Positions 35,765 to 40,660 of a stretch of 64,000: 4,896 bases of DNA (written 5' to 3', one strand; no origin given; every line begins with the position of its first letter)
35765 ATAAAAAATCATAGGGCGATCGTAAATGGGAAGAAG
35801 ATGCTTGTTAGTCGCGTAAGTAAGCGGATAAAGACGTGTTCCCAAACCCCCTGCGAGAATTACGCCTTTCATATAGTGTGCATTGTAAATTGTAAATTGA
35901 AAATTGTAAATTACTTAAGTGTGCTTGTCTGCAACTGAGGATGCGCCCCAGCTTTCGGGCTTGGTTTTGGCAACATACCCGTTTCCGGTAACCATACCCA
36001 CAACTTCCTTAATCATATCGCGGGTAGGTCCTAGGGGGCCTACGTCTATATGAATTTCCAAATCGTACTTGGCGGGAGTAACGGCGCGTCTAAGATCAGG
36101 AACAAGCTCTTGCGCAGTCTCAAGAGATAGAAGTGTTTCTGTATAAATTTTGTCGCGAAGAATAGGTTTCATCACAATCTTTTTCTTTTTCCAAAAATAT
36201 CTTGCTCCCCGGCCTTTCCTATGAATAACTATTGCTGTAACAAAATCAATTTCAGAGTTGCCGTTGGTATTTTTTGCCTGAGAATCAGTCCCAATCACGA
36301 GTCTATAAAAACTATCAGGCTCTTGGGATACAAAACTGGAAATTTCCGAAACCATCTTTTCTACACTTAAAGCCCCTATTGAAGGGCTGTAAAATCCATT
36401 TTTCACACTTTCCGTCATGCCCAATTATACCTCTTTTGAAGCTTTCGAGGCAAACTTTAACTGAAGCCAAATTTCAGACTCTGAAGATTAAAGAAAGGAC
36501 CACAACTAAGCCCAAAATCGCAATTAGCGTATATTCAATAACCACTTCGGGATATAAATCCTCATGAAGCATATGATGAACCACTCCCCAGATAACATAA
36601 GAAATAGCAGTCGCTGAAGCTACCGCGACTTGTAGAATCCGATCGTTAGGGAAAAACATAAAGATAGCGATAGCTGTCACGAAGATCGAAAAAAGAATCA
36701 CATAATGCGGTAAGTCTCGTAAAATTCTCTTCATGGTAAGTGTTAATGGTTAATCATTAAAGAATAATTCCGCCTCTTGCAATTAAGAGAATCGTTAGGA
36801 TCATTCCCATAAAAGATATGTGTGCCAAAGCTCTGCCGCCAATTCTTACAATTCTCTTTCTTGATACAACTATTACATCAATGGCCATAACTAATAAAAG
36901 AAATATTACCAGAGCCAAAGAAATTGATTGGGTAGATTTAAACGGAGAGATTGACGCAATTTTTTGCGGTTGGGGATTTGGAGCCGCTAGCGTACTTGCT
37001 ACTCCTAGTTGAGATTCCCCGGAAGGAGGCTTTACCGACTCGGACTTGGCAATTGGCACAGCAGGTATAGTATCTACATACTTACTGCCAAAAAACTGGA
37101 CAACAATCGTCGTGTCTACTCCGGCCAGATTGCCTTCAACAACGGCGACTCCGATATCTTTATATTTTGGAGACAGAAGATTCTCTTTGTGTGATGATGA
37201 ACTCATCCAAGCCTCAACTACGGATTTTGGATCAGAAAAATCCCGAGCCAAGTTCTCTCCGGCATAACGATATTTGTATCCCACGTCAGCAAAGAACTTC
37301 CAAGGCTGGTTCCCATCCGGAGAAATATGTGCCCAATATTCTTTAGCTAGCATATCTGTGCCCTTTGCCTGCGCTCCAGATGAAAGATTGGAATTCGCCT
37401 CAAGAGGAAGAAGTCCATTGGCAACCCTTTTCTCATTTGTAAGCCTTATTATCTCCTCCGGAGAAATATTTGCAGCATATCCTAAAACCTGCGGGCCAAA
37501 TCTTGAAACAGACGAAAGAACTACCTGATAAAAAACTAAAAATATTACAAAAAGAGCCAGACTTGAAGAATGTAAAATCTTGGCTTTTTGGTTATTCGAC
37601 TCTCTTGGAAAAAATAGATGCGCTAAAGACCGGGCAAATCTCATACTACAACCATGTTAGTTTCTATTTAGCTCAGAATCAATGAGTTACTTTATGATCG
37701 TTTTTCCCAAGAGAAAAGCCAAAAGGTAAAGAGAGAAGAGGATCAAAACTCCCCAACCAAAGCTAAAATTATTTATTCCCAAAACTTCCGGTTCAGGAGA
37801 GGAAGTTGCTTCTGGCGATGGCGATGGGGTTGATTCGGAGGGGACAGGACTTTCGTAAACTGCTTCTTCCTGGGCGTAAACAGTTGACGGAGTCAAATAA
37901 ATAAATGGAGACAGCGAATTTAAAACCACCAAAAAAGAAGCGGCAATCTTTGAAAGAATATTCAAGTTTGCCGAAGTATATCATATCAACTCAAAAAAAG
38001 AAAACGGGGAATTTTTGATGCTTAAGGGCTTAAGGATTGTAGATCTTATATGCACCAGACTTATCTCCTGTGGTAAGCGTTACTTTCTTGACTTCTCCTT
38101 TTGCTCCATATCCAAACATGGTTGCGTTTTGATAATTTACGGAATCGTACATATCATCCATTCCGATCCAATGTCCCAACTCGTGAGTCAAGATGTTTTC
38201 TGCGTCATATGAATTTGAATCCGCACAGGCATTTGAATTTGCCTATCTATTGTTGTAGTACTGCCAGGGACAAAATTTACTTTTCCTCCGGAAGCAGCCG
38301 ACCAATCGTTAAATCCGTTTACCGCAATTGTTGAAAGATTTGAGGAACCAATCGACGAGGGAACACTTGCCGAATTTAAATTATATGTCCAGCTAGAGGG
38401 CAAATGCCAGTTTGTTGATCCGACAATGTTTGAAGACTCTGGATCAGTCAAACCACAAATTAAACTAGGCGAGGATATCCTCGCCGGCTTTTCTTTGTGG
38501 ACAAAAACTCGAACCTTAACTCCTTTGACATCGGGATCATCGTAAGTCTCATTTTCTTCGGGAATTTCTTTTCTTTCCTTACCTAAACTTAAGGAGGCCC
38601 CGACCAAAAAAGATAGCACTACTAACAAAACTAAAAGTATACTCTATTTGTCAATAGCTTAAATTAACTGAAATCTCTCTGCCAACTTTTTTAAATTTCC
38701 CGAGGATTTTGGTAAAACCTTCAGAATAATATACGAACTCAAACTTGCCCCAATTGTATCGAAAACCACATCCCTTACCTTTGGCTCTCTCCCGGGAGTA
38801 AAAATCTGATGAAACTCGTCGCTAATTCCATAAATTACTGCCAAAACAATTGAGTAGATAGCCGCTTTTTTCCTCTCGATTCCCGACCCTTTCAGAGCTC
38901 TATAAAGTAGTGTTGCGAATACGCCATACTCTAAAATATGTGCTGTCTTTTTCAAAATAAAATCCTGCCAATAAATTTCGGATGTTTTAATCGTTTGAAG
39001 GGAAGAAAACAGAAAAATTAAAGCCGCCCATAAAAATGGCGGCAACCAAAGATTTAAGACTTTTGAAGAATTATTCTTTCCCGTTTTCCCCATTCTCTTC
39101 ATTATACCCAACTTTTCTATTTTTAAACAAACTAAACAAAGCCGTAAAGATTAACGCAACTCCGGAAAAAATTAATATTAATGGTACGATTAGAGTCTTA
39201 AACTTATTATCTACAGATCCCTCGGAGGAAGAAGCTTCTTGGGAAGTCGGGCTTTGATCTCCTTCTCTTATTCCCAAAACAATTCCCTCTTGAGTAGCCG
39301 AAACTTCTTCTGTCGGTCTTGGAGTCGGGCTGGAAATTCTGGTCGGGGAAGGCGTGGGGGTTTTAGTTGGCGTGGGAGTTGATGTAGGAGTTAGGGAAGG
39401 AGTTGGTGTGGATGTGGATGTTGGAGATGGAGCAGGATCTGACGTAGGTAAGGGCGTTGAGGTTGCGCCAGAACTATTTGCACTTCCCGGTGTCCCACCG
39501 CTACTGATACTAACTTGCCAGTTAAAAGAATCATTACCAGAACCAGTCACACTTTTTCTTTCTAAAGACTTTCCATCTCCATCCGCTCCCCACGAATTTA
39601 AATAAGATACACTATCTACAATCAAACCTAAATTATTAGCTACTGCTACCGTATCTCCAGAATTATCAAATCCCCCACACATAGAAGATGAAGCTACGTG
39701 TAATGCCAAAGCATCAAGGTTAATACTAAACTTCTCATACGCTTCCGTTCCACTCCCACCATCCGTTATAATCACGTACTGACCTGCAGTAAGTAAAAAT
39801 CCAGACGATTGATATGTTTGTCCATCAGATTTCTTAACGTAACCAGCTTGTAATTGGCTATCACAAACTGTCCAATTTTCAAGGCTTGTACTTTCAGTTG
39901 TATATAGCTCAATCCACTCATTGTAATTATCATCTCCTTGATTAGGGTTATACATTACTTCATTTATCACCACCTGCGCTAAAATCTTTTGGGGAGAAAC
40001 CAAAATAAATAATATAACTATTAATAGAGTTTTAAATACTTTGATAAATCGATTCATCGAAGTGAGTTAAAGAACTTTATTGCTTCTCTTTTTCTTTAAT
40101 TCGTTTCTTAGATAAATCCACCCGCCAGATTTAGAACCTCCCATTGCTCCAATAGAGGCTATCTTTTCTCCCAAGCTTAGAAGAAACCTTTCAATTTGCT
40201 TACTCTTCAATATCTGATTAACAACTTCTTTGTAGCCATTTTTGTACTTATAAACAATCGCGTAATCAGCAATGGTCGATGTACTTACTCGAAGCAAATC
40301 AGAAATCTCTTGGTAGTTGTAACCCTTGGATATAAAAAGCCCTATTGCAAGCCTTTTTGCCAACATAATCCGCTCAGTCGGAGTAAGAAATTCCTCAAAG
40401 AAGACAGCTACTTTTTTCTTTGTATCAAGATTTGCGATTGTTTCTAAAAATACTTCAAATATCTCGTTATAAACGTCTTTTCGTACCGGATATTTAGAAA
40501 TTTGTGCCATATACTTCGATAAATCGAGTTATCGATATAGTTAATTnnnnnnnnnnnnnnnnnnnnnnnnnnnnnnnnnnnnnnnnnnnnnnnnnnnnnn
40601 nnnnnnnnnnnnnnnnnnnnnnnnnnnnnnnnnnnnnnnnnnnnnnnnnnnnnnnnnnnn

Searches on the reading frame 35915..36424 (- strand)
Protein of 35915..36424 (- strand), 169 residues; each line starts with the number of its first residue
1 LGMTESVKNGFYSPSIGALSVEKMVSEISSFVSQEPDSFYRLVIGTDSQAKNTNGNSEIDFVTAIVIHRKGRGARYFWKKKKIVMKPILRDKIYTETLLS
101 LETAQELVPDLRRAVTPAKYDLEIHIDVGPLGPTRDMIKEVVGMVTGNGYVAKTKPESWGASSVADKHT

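Call 10: search_protein_families(library=pfam, proteins=[window:35915-36424:-], max_evalue=0.001)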
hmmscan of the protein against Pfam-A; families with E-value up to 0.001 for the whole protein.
window:35915-36424:- (169 aa): 1 family
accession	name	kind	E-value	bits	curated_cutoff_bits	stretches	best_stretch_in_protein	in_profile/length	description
PF04308.18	RNaseH_like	-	8.8e-47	159.1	25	1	24-169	2-144/145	Ribonuclease H-like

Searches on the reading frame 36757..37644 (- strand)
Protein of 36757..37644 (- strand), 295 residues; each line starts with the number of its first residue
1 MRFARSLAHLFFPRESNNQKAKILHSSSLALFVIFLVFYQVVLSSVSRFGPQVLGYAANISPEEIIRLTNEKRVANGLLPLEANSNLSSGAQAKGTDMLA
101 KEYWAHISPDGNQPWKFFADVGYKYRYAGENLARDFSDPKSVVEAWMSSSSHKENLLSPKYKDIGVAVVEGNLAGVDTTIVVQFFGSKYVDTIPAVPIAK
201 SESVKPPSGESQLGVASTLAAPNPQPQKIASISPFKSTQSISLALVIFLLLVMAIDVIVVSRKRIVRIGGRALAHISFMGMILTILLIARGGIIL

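Call 10: search_protein_families(library=pfam, proteins=[window:36757-37644:-], max_evalue=0.001)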
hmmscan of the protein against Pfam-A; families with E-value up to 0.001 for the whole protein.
window:36757-37644:- (295 aa): 1 family
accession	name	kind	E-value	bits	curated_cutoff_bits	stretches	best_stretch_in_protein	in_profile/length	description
PF00188.32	CAP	-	1.5e-15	58.5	21.1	1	67-176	2-110/117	Cysteine-rich secretory protein family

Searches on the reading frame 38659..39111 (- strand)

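Call 10: search_protein_families(library=pfam, proteins=[window:38659-39111:-], max_evalue=0.001)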
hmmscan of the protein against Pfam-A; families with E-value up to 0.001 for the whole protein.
window:38659-39111:- (150 aa): 1 family
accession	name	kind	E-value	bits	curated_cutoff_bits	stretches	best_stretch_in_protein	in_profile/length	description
PF04892.17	VanZ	-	4e-15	57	30.1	1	33-129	13-122/126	VanZ like family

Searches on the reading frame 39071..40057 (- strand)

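Call 10: search_protein_families(library=pfam, proteins=[window:39071-40057:-], max_evalue=0.001)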
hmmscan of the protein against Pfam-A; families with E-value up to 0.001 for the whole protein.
window:39071-40057:- (328 aa): 1 family
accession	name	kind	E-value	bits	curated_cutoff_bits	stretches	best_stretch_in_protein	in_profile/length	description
PF00932.25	LTD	-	5.9e-12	46.4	34.3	1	27-152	6-107/109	Lamin Tail Domain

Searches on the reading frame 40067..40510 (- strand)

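Call 10: search_protein_families(library=pfam, proteins=[window:40067-40510:-], max_evalue=0.001)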
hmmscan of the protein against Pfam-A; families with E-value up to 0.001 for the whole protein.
window:40067-40510:- (147 aa): 2 families
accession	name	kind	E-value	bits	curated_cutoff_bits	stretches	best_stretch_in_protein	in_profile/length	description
PF01371.25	Trp_repressor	-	3.1e-11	43.6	27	1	19-98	4-85/88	Trp repressor protein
PF13384.12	HTH_23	-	0.00038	20.6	24.6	1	52-81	6-35/50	Homeodomain-like domain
